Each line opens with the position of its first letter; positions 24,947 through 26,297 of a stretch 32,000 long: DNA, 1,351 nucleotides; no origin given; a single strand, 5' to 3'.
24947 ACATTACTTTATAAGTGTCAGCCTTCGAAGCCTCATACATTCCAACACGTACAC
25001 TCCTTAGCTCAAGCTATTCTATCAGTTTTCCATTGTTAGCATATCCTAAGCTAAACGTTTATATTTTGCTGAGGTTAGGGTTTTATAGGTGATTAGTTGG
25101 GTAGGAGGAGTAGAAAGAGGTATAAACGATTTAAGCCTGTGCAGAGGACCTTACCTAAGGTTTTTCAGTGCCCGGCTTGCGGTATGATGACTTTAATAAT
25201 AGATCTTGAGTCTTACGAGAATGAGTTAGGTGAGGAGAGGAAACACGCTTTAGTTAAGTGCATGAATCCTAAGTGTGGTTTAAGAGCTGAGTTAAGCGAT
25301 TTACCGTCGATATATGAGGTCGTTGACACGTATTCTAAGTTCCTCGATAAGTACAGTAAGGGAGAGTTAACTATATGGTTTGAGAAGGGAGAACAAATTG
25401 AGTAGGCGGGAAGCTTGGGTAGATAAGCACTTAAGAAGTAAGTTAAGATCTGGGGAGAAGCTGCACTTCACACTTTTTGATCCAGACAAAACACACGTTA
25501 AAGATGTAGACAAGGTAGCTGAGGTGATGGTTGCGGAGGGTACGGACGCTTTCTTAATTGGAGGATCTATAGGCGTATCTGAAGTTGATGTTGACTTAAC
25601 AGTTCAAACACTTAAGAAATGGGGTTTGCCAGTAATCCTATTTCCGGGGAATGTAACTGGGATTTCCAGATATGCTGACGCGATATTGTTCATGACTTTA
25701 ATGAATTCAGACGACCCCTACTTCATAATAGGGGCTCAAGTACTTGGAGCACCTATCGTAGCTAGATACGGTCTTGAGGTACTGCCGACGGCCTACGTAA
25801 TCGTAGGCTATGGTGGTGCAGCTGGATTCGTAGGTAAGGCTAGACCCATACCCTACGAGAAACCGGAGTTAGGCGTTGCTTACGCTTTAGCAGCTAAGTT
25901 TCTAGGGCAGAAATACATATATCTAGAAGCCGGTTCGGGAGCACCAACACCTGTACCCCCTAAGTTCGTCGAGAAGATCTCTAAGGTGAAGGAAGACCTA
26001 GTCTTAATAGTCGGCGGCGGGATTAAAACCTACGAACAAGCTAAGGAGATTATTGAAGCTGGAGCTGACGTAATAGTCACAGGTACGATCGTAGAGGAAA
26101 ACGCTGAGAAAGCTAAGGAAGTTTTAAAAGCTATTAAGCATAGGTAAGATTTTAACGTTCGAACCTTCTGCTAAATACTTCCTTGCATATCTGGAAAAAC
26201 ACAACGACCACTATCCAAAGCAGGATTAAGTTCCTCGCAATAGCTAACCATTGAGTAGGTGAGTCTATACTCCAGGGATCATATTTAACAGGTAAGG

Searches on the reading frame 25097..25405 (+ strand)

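Call 75: search_protein_families(library=pfam, proteins=[window:25097-25405:+], max_evalue=1)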
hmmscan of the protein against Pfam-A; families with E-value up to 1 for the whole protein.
window:25097-25405:+ (102 aa): 8 families
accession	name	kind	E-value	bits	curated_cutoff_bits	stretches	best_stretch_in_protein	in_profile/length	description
PF05129.18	Zn_ribbon_Elf1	-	5.7e-11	42.8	29.8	1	3-87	2-78/79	Transcription elongation factor Elf1 like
PF05122.18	SpdB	-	0.037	14.8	25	1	37-67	7-35/50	Mobile element transfer protein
PF23499.1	YnfU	-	0.06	13.7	27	0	47-65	9-27/49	YnfU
PF14354.12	Lar_restr_allev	-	0.061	14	28.6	1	24-62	5-33/58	Restriction alleviation protein Lar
PF10825.13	DUF2752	-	0.065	13.7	27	1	23-37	9-23/49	Protein of unknown function (DUF2752)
PF17848.7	Zn_ribbon_ACC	-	0.096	13.3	24.5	1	23-38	2-17/26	Acetyl-CoA carboxylase zinc finger domain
PF07754.17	HVO_2753_ZBP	-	0.11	12.7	33.2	1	22-32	16-26/46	Small zinc finger protein HVO_2753-like, Zn-binding pocket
PF03119.21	DNA_ligase_ZBD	-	0.19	12.1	25.8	0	24-29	1-6/27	NAD-dependent DNA ligase C4 zinc finger domain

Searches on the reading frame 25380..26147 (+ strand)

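Call 75: search_protein_families(library=pfam, proteins=[window:25380-26147:+], max_evalue=1)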
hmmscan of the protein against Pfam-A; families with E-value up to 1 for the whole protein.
window:25380-26147:+ (255 aa): 12 families
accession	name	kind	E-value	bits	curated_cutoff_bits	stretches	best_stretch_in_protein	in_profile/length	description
PF01884.23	PcrB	-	5.3e-61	206.4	23.9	1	26-250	6-224/226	PcrB family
PF00977.27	His_biosynth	-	1.1e-06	28.7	23.6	1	196-253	64-120/228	Histidine biosynthesis protein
PF00478.31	IMPDH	-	6.5e-05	22.5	25.6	1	196-235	132-173/345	IMP dehydrogenase / GMP reductase domain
PF01180.27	DHO_dh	-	0.00018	21.3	27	1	195-254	228-289/291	Dihydroorotate dehydrogenase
PF04131.20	NanE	-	0.001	18.8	27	1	196-253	136-191/192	Putative N-acetylmannosamine-6-phosphate epimerase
PF04309.18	G3P_antiterm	-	0.0011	18.8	27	1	189-235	124-168/173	Glycerol-3-phosphate responsive antiterminator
PF00290.26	Trp_syntA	-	0.0018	17.7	27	1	195-247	188-239/259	Tryptophan synthase alpha chain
PF00834.25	Ribul_P_3_epim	-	0.0026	17.6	21.1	1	200-238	160-197/198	Ribulose-phosphate 3 epimerase family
PF02581.23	TMP-TENI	-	0.0086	15.9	27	1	209-247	96-134/180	Thiamine monophosphate synthase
PF13241.12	NAD_binding_7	-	0.032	15.3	22.1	1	202-241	4-43/104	Putative NAD(P)-binding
PF00218.27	IGPS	-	0.062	12.9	27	1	200-247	203-250/254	Indole-3-glycerol phosphate synthase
PF01784.24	DUF34_NIF3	-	0.17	11.9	23.4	1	208-247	174-210/256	Duf34/NIF3 (NGG1p interacting factor 3)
